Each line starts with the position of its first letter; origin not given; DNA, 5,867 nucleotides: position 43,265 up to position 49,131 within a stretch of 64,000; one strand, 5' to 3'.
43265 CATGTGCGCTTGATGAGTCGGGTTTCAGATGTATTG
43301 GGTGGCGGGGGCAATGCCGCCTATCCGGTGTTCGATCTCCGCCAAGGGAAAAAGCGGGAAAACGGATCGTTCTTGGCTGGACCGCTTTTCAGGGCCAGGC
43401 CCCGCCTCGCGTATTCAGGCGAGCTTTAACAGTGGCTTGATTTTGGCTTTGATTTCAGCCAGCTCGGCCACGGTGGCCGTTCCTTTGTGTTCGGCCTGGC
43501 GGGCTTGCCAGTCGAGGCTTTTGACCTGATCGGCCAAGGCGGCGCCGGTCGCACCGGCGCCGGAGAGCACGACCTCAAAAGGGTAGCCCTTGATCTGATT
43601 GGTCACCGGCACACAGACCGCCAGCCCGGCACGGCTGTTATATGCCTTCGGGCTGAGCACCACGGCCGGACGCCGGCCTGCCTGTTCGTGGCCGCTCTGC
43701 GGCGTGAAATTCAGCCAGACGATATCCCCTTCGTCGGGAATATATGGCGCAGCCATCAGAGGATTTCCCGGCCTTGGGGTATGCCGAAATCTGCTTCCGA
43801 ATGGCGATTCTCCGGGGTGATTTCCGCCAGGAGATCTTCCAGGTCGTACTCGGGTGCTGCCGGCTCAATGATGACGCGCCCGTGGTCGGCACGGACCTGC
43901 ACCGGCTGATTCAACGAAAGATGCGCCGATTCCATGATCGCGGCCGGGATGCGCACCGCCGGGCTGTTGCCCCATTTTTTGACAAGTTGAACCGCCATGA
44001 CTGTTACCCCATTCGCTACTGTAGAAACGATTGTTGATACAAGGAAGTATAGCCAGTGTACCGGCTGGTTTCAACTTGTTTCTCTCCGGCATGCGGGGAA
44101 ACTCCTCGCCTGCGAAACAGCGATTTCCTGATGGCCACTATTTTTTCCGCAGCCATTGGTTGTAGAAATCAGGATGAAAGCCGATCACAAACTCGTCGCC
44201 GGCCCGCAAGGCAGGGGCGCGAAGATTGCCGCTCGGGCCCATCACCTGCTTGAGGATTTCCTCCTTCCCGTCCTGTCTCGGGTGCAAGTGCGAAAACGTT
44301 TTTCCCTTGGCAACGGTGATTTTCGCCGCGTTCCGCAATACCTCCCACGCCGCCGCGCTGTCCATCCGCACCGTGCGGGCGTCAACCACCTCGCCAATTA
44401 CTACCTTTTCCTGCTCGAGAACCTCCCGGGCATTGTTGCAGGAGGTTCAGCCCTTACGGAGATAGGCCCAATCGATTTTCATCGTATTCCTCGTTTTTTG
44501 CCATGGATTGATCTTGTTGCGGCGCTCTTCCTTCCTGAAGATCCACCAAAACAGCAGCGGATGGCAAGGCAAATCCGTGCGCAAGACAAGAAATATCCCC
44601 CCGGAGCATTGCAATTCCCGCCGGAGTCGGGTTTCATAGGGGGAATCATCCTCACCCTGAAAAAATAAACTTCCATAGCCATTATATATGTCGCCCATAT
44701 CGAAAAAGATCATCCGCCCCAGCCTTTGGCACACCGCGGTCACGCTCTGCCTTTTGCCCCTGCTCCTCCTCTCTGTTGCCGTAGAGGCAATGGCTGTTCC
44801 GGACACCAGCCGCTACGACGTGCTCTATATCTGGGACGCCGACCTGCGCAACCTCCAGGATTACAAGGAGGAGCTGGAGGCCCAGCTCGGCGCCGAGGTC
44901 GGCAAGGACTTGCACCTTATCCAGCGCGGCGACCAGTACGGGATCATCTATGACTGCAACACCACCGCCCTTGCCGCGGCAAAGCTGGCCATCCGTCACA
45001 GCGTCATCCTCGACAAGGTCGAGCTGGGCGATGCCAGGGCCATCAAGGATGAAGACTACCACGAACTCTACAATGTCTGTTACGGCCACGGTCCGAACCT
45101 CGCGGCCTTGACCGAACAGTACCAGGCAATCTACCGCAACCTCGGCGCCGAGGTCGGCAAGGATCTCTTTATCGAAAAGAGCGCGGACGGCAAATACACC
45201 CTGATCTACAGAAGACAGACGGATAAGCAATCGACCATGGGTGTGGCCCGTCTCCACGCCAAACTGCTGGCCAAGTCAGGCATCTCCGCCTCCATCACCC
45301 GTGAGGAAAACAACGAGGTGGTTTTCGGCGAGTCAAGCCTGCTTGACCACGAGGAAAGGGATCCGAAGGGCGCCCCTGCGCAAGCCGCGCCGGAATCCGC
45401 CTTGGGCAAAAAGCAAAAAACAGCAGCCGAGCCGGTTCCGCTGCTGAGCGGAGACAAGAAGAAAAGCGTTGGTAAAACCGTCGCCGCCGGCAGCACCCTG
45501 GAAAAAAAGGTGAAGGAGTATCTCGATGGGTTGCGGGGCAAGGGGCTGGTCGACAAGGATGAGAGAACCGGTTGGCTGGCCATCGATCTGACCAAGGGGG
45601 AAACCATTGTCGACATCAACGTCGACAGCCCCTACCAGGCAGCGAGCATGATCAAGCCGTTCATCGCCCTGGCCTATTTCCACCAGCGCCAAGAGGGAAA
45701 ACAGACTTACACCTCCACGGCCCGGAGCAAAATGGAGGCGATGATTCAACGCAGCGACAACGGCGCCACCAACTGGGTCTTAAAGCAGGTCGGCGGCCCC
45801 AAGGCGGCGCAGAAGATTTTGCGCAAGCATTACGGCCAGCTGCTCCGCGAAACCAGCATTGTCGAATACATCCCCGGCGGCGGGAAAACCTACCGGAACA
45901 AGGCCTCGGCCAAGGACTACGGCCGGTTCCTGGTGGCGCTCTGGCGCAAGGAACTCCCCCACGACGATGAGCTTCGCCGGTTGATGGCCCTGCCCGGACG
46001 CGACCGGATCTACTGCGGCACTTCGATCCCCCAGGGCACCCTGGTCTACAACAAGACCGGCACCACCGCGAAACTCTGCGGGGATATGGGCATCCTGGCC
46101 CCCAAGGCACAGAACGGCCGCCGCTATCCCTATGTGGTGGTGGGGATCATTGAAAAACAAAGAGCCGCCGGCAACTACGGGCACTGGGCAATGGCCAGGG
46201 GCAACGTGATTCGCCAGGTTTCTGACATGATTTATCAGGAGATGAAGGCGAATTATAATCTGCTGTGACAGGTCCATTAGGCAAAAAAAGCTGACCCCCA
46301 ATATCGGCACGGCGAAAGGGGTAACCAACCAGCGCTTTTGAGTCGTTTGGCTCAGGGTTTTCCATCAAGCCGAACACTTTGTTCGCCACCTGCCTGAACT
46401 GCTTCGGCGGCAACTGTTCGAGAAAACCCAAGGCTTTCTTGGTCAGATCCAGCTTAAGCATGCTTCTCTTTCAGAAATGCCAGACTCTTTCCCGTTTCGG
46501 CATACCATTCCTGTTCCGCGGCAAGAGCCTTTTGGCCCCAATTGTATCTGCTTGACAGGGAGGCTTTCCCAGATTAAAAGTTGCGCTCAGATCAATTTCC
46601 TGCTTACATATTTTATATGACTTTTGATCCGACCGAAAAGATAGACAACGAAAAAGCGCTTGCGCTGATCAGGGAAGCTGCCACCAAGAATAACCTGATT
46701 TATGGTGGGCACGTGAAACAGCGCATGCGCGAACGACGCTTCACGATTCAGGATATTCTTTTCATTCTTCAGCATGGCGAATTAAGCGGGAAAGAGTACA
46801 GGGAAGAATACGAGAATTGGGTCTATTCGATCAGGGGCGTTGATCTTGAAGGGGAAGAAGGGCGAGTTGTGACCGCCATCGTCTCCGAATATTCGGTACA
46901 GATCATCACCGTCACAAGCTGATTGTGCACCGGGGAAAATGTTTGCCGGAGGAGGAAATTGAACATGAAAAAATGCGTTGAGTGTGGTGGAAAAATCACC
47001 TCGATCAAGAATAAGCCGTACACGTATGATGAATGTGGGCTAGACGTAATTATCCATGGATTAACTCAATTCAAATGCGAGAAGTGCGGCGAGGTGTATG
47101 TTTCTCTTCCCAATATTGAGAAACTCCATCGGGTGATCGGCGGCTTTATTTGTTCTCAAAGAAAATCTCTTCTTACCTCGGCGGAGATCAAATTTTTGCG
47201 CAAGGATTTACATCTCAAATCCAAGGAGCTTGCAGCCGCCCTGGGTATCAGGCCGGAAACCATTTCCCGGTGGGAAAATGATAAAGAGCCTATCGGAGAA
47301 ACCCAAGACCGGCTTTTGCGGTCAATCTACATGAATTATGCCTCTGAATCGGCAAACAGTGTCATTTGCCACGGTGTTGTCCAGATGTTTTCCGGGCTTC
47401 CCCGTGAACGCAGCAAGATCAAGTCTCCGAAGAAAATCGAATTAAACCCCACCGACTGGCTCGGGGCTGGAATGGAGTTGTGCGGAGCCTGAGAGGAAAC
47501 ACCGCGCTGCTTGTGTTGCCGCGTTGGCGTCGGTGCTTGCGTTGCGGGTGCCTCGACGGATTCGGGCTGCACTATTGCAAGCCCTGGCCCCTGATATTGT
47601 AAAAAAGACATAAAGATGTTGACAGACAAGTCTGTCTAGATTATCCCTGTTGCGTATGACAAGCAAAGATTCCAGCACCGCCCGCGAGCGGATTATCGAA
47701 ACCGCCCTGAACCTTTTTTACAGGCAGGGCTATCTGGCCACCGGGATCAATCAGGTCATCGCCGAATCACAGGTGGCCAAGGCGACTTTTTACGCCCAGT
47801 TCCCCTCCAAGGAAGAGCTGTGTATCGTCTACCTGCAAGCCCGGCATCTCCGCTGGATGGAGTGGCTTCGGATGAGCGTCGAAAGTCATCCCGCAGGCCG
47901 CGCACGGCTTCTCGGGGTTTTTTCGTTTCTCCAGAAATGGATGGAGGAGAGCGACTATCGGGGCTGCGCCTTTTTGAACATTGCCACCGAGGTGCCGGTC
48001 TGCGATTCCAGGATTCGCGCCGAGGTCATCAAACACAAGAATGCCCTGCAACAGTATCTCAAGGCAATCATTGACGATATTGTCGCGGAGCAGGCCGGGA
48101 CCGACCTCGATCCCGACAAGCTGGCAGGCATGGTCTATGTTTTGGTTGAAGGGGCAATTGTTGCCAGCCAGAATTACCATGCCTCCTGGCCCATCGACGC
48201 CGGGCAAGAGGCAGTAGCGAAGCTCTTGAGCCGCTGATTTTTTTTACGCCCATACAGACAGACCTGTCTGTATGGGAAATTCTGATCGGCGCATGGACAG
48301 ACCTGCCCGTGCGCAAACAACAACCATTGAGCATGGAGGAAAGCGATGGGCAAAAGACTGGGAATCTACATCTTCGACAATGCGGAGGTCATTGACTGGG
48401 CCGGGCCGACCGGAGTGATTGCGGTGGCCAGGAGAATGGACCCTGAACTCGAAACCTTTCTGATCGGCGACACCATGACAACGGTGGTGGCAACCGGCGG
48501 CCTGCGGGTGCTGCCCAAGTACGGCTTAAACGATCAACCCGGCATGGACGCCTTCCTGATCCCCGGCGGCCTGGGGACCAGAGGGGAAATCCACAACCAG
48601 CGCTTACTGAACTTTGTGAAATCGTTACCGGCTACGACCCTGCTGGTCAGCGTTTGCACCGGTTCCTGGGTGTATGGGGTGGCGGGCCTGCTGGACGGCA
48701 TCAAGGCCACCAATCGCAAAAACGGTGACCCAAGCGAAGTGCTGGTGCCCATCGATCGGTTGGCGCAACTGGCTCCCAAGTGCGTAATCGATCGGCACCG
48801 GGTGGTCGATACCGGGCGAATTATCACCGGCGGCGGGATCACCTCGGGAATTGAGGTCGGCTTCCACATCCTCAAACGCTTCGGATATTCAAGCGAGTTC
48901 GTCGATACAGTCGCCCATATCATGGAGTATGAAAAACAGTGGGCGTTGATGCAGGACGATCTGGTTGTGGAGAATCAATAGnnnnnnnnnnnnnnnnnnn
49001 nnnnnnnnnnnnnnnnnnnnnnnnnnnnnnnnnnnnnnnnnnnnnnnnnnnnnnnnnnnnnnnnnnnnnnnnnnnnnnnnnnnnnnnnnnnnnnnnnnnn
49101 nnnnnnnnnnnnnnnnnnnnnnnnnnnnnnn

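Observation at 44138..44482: Hidden selenoprotein: ArsC/glutaredoxin-like UxxC protein split by TGA, with candidate SECIS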

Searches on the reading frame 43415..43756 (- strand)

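Call 33: search_protein_families(library=ncbifam, proteins=[window:43415-43756:-], max_evalue=0.00001)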
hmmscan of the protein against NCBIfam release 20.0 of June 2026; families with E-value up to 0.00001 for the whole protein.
window:43415-43756:- (113 aa): 3 families
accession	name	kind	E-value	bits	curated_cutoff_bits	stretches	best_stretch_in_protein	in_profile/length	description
NF007386.0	PRK09907.1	equivalog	2.5e-49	165.9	120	1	1-110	1-110/111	endoribonuclease MazF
NF007320.0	PRK09812.1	equivalog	5.1e-16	58.8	129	1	8-107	8-112/116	type II toxin-antitoxin system ChpB family toxin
NF052489.1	TAtMazFAgrob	equivalog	1.2e-11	44.5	150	1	6-91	5-92/118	type II toxin-antitoxin system toxin MazF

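Call 34: search_protein_families(library=pfam, proteins=[window:43415-43756:-], max_evalue=0.00001)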
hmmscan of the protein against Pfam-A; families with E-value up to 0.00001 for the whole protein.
window:43415-43756:- (113 aa): 1 family
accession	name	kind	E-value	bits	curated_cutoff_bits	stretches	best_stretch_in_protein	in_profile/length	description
PF02452.23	PemK_toxin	-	6.9e-26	91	23.1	1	9-109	2-108/109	PemK-like, MazF-like toxin of type II toxin-antitoxin system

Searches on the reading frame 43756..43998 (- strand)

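Call 33: search_protein_families(library=ncbifam, proteins=[window:43756-43998:-], max_evalue=0.00001)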
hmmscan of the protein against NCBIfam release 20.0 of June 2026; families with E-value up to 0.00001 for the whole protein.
window:43756-43998:- (80 aa): 2 families
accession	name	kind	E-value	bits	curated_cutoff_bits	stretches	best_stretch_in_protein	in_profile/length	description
NF007312.0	PRK09798.1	equivalog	7.2e-19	67.9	113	1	5-79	5-81/82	type II toxin-antitoxin system antitoxin MazE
NF008463.0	PRK11347.1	equivalog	3.3e-08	33.6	101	1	6-63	5-62/83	antitoxin ChpS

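Call 34: search_protein_families(library=pfam, proteins=[window:43756-43998:-], max_evalue=0.00001)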
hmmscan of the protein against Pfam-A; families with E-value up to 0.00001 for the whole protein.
window:43756-43998:- (80 aa): 1 family
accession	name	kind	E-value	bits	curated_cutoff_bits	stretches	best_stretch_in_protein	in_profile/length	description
PF04014.23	MazE_antitoxin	-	2.6e-08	34.1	24.7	1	6-50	1-46/48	Antidote-toxin recognition MazE, bacterial antitoxin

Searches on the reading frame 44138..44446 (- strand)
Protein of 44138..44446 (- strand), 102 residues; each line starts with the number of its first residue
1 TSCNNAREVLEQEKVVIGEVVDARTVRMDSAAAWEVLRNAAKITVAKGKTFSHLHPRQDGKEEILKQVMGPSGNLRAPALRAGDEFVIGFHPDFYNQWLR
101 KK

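Call 29: search_protein_representatives(protein=window:44138-44446:-)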
Query: 102 residues. Proteins with E-value up to 0.001 (for the whole library): 315; up to 1e-10: 45; up to 1e-30: 0. The best 150 are listed.
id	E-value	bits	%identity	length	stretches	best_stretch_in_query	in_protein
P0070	3.0e-21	91.6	48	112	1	1-99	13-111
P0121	9.8e-21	90.0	56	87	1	17-100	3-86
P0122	1.3e-19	86.4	52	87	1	16-97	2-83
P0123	1.1e-18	83.4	52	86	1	17-97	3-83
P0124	6.9e-18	80.8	49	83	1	21-99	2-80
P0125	7.6e-18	80.7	39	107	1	2-96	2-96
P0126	8.5e-18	80.6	52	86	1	18-97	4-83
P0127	3.7e-17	78.5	44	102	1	2-97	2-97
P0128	7.7e-17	77.5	54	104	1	31-98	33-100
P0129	8.3e-17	77.4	49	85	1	21-99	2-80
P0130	9.6e-17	77.2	43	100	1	2-97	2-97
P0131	2.6e-16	75.8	42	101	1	2-98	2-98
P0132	3.0e-16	75.6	77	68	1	16-68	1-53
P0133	8.4e-15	71.0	42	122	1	2-96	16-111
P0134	1.2e-14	70.4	44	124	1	17-97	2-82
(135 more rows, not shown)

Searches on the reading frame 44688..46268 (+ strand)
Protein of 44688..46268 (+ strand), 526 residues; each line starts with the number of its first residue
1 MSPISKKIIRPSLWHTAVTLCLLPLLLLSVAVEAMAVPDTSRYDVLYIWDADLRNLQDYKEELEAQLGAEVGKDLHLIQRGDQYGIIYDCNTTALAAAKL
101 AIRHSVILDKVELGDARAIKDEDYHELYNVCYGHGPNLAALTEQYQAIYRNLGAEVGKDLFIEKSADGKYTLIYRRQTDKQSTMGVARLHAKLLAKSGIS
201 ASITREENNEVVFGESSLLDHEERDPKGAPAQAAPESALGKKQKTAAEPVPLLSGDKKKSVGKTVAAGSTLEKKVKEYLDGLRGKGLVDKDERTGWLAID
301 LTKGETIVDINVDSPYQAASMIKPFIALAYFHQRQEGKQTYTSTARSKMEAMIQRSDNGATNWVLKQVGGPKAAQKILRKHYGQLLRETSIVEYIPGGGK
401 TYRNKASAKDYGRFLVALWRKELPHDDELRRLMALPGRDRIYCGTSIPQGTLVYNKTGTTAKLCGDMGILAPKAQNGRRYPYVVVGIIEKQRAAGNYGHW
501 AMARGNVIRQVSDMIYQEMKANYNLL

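Call 33: search_protein_families(library=ncbifam, proteins=[window:44688-46268:+], max_evalue=0.00001)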
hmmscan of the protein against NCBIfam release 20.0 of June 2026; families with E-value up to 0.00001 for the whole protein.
window:44688-46268:+ (526 aa): 1 family
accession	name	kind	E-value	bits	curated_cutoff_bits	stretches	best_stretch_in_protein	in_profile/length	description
NF033103.1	bla_class_A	equivalog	7.7e-14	51.4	200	1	342-485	85-229/257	class A beta-lactamase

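Call 34: search_protein_families(library=pfam, proteins=[window:44688-46268:+], max_evalue=0.00001)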
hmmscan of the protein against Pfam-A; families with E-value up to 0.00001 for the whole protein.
window:44688-46268:+ (526 aa): 1 family
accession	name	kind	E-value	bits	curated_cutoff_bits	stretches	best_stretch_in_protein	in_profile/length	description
PF13354.11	Beta-lactamase2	-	6.2e-24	85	22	1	346-484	76-211/214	Beta-lactamase enzyme family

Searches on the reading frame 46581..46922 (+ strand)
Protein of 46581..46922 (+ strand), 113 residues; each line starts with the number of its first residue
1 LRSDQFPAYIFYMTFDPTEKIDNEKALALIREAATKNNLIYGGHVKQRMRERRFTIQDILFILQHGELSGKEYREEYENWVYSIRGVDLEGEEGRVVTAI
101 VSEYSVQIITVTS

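Call 33: search_protein_families(library=ncbifam, proteins=[window:46581-46922:+], max_evalue=0.00001)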
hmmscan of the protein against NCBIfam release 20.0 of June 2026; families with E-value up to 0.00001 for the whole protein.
window:46581-46922:+ (113 aa): 0 families

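Call 34: search_protein_families(library=pfam, proteins=[window:46581-46922:+], max_evalue=0.00001)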
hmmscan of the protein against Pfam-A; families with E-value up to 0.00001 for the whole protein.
window:46581-46922:+ (113 aa): 1 family
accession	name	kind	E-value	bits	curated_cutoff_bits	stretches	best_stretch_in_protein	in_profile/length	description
PF14076.12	DUF4258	-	2e-10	41.2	25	1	43-111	3-69/71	Domain of unknown function (DUF4258)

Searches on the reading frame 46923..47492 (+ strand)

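Call 33: search_protein_families(library=ncbifam, proteins=[window:46923-47492:+], max_evalue=0.00001)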
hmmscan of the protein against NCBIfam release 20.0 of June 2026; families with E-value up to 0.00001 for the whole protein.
window:46923-47492:+ (189 aa): 2 families
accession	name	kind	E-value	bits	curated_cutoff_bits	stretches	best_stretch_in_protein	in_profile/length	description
TIGR03830.1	CxxCG_CxxCG_HTH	subfamily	1.7e-21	76.3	61.8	1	18-135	1-116/127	type II TA system antitoxin MqsA family protein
TIGR03831.1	YgiT_finger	domain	3.8e-06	27.1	20.2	1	18-61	1-44/46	YgiT-type zinc finger protein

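Call 34: search_protein_families(library=pfam, proteins=[window:46923-47492:+], max_evalue=0.00001)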
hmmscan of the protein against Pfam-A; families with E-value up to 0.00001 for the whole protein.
window:46923-47492:+ (189 aa): 2 families
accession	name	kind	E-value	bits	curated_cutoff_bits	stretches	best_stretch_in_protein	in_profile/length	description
PF15731.11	MqsA_antitoxin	-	2.2e-09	37.9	30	1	17-123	2-108/131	Antitoxin component of bacterial toxin-antitoxin system, MqsA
PF01381.28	HTH_3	-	9.8e-08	32.4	23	1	89-121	1-33/55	Helix-turn-helix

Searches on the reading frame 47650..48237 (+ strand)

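Call 33: search_protein_families(library=ncbifam, proteins=[window:47650-48237:+], max_evalue=0.00001)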
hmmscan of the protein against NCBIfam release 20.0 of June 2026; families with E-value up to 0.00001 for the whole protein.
window:47650-48237:+ (195 aa): 13 families
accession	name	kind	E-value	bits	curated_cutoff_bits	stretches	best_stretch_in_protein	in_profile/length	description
NF051457.1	acryl_TF_AcuR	equivalog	1.2e-14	54.1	247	1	5-183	12-193/204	acrylate utilization transcriptional regulator AcuR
NF058643.1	TranRegCurRPseudo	equivalog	1.5e-10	41.1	300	1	10-193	7-192/193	TetR family transcriptional repressor CurR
NF041196.1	ScbR_bind_reg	equivalog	8.1e-10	39.2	150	1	10-176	6-168/191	ScbR family autoregulator-binding transcription factor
NF053731.1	TransRegFasRMycb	equivalog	1.3e-09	38.1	330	1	9-176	10-167/199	HTH-type transcriptional activator FasR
NF047866.1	TF_DicD_YjdC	equivalog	1.8e-08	34.7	240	1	11-148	2-140/191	division control transcriptional repressor DicD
NF051852.1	efflux_TF_MtrR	exception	1.8e-08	34.4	280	1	1-159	1-163/205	multidrug efflux system transcriptional repressor MtrR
NF053878.1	FATransRegFadRBac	equivalog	4.3e-08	33.2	200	1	13-149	6-135/190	fatty acid metabolism transcriptional regulator FadR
NF008647.0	PRK11640.1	equivalog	4.9e-08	33.4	267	1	11-148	2-140/191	transcriptional regulator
TIGR03968.1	mycofact_TetR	equivalog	3.3e-07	30.1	224.9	1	5-58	4-57/190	mycofactocin system transcriptional regulator MftR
NF011584.0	PRK15008.1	equivalog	1.2e-06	28.5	230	1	5-163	13-167/212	HTH-type transcriptional regulator RutR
TIGR03613.1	RutR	equivalog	2.9e-06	27.3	368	1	8-162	6-156/202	pyrimidine utilization regulatory protein R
NF033703.1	transcr_KstR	equivalog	3.5e-06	26.7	280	1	10-99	7-96/185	cholesterol catabolism transcriptional regulator KstR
NF007430.0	PRK09975.1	equivalog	8e-06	25.1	274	0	2-93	3-99/220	acrEF/envCD operon transcriptional regulator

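Call 34: search_protein_families(library=pfam, proteins=[window:47650-48237:+], max_evalue=0.00001)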
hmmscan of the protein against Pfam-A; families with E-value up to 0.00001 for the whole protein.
window:47650-48237:+ (195 aa): 2 families
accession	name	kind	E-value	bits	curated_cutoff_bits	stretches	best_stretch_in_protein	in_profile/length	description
PF00440.29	TetR_N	-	5.7e-13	48.9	24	1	15-57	1-43/47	Bacterial regulatory proteins, tetR family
PF16925.10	TetR_C_13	-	8.4e-11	42.7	27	1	83-183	1-103/109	Tetracyclin repressor-like, C-terminal domain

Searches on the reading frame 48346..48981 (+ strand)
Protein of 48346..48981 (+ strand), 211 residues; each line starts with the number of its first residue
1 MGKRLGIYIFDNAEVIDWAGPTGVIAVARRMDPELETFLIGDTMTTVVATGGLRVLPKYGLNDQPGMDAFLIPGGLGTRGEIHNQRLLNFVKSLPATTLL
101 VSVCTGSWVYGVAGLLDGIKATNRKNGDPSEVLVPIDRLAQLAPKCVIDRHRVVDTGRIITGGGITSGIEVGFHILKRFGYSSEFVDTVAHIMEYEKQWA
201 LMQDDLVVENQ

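Call 33: search_protein_families(library=ncbifam, proteins=[window:48346-48981:+], max_evalue=0.00001)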
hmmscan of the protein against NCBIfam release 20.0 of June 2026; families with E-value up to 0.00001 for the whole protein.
window:48346-48981:+ (211 aa): 2 families
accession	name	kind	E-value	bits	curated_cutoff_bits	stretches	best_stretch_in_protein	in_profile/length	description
NF006902.0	PRK09393.1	equivalog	1.3e-11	44.2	425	1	45-191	55-193/327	transcriptional regulator FtrA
NF052371.1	TransRegGbdRPseu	equivalog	1.5e-10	40.6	480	1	5-122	19-138/365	choline metabolism transcriptional regulator GbdR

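Call 34: search_protein_families(library=pfam, proteins=[window:48346-48981:+], max_evalue=0.00001)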
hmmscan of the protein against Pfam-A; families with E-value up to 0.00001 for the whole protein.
window:48346-48981:+ (211 aa): 1 family
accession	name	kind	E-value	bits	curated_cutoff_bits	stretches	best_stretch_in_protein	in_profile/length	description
PF01965.30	DJ-1_PfpI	-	5.9e-11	42.9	26.6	1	4-177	2-164/165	DJ-1/PfpI family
